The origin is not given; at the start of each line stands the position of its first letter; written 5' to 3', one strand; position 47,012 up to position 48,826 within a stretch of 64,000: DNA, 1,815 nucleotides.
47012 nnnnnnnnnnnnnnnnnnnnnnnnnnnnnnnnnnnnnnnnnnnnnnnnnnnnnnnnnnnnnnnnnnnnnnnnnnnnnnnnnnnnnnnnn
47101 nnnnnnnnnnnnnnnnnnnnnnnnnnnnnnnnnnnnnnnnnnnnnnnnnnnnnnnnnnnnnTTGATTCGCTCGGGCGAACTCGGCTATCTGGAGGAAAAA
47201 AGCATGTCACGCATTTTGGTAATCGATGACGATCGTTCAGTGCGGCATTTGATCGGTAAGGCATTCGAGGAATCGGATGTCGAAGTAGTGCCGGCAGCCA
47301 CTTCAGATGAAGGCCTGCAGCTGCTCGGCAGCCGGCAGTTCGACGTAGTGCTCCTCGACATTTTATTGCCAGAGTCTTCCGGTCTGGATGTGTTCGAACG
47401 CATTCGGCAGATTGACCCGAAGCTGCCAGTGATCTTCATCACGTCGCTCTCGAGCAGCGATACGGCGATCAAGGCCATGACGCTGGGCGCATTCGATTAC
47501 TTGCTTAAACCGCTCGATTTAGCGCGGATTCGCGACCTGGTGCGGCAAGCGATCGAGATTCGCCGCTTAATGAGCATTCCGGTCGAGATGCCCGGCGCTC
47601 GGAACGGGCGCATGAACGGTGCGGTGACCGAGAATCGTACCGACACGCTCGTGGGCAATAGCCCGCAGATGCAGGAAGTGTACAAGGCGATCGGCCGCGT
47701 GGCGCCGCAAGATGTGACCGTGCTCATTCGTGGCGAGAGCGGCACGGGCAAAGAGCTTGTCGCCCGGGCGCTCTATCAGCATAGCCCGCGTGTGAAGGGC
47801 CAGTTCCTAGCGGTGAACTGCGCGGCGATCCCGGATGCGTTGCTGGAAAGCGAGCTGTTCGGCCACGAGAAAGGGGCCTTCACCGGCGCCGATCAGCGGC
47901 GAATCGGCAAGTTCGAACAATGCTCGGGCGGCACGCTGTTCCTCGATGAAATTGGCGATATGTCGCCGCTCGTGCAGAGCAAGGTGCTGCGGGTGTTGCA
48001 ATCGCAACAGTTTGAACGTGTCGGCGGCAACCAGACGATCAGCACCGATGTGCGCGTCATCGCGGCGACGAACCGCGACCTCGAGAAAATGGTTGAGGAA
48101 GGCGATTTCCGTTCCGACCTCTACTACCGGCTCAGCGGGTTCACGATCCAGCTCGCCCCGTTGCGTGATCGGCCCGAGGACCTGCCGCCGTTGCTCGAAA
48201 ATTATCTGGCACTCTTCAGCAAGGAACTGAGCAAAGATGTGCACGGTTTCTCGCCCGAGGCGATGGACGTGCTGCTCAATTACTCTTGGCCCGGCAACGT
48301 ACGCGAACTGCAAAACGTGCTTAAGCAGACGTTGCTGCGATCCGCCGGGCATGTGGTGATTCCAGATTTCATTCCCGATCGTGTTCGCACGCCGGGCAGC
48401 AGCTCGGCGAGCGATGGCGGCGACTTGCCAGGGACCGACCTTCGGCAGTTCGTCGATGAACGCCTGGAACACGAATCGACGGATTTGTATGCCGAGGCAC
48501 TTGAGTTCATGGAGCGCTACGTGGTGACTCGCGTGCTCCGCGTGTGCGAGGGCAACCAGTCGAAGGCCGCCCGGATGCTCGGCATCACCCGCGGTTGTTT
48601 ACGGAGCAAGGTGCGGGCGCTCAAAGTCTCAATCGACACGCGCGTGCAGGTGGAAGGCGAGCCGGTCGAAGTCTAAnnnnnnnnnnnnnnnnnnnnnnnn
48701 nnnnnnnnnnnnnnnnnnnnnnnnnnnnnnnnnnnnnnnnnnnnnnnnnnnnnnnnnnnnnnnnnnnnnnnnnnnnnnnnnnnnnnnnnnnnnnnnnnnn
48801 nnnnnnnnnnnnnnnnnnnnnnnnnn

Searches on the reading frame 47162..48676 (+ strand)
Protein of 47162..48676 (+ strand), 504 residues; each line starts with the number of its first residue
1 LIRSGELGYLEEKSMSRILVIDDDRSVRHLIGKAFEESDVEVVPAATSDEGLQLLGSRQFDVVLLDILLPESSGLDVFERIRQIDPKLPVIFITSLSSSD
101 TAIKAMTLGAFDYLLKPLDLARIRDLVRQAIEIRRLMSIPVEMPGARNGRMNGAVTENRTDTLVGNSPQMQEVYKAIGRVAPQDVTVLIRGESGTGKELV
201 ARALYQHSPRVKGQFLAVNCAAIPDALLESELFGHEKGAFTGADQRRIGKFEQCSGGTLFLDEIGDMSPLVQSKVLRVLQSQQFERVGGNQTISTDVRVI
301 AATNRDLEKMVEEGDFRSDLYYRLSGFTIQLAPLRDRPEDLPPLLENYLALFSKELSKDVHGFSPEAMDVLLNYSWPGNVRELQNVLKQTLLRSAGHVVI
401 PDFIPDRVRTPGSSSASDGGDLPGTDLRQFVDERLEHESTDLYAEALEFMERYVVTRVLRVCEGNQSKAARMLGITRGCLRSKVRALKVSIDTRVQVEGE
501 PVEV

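Call 9: search_protein_families(library=pfam, proteins=[window:47162-48676:+], max_evalue=0.0001)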
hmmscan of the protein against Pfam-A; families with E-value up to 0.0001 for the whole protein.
window:47162-48676:+ (504 aa): 8 families
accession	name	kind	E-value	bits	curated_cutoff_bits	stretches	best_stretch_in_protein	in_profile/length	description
PF00158.32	Sigma54_activat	-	4.5e-74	248.1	20.2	1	163-329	1-167/168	Sigma-54 interaction domain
PF00072.30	Response_reg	-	1.8e-28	99.3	30.2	1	18-127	1-110/111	Response regulator receiver domain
PF25601.1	AAA_lid_14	-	1.9e-21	76.1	27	1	335-415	1-81/87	AAA+ ATPase lid domain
PF14532.12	Sigma54_activ_2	-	2.9e-21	76.6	25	1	164-334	1-138/138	Sigma-54 interaction domain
PF02954.25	HTH_8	-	1.7e-09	37.7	22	1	447-486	2-41/42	Bacterial regulatory protein, Fis family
PF07728.20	AAA_5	-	1.2e-05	25.8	22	1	187-306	2-124/139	AAA domain (dynein-related subfamily)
PF00004.35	AAA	-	1.3e-05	26.1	21.2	1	187-307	1-111/131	ATPase family associated with various cellular activities (AAA)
PF13191.12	AAA_16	-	6.1e-05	24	32.6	0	163-235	2-81/167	AAA ATPase domain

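Call 33: find_related_loci(query=window:47204-48676:+, collection=metagenome_contigs, flank=10000)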
Query window:47204-48676:+ (490 aa) in metagenome_contigs; peptide patterns used: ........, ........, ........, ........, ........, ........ (x = any residue, [..] = any of these).
600 stretches matched a pattern (row limit reached: there are more); 598 encode a relative of the query (tblastn E <= 1e-3); the best 80 are kept; 80 distinct loci.
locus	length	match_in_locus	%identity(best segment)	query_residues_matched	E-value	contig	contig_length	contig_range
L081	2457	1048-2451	54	4-470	9e-167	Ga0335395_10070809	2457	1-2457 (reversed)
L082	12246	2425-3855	47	1-485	4e-136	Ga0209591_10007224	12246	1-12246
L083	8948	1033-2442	44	2-472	2e-127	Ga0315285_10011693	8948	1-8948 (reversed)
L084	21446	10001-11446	48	1-481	1e-142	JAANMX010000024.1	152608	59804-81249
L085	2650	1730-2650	62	1-314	8e-128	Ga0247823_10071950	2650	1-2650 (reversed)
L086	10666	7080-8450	44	2-470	2e-118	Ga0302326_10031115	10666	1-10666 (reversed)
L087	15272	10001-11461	41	1-470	5e-119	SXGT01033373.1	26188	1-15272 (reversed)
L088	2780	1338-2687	42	2-475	6e-122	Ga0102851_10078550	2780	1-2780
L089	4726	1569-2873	43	2-471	6e-116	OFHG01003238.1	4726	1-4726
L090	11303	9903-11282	41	1-477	6e-115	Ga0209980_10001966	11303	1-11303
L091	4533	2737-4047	41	4-470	4e-115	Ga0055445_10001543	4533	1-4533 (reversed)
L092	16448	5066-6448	43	4-473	4e-114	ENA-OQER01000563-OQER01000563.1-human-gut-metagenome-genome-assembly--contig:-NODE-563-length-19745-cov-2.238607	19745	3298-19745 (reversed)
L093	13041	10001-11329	39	3-471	5e-112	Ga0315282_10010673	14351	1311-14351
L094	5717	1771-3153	43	4-473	7e-112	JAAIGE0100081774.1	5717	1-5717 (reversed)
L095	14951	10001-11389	43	4-473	1e-111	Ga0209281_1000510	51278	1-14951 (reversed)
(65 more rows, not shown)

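Call 45: search_protein_families(library=ncbifam, proteins=[window:47162-48676:+], max_evalue=0.01)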
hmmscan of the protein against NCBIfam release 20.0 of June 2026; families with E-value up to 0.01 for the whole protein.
window:47162-48676:+ (504 aa): 122 families (the best 25 are shown)
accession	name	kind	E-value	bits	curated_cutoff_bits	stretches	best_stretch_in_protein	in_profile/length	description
TIGR01818.1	ntrC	equivalog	1.4e-145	485.7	558.6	1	18-486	1-462/463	nitrogen regulation protein NR(I)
NF008469.0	PRK11361.1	equivalog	4.9e-138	460.7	714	1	14-486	3-453/461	acetoacetate metabolism transcriptional regulator AtoC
NF008176.1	PRK10923.1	equivalog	3.7e-123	411.6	620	1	17-487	5-466/469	nitrogen regulation protein NR(I)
TIGR02915.1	PEP_resp_reg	equivalog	5.7e-117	391.3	502.6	1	18-483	1-438/445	PEP-CTERM-box response regulator transcription factor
NF007689.0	PRK10365.1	equivalog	3.1e-112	375.6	760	1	17-397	7-375/441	sigma-54-dependent response regulator transcription factor ZraR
NF041946.1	LuxO_transreg_Vib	equivalog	2.4e-108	362.9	800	1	21-486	2-459/463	quorum-sensing sigma-54 dependent transcriptional regulator LuxO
TIGR01817.1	nifA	equivalog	2.5e-108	363.2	528.85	1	157-491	192-531/534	nif-specific transcriptional activator NifA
NF051870.1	NAssimRespRegNtrX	equivalog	2.2e-100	336.7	600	1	15-488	1-451/452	nitrogen assimilation response regulator NtrX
NF041552.1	TF_PrdR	equivalog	9.1e-100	334.6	795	1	156-485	262-574/577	sigma-54 dependent transcriptional regulator PrdR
NF011695.0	PRK15115.1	equivalog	1.4e-98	330.6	763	1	13-398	4-372/445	two-component system response regulator GlrR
NF003451.0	PRK05022.1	equivalog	9.6e-96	321.5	476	1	103-489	132-510/512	nitric oxide reductase transcriptional regulator NorR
NF050807.1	TransRegFlbDCaul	equivalog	3.6e-94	316.2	750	1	154-486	112-437/454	sigma-54-dependent transcriptional regulator FlbD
NF038308.1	RNA_repair_RtcR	equivalog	1.8e-92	310.9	650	1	157-482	176-506/530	RNA repair transcriptional activator RtcR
TIGR02974.1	phageshock_pspF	equivalog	2.8e-89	299.6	443.55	1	163-485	1-334/336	phage shock protein operon transcriptional activator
NF011958.0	PRK15429.1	equivalog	6.4e-86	289.5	830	1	145-415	365-633/692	formate hydrogenlyase transcriptional activator FlhA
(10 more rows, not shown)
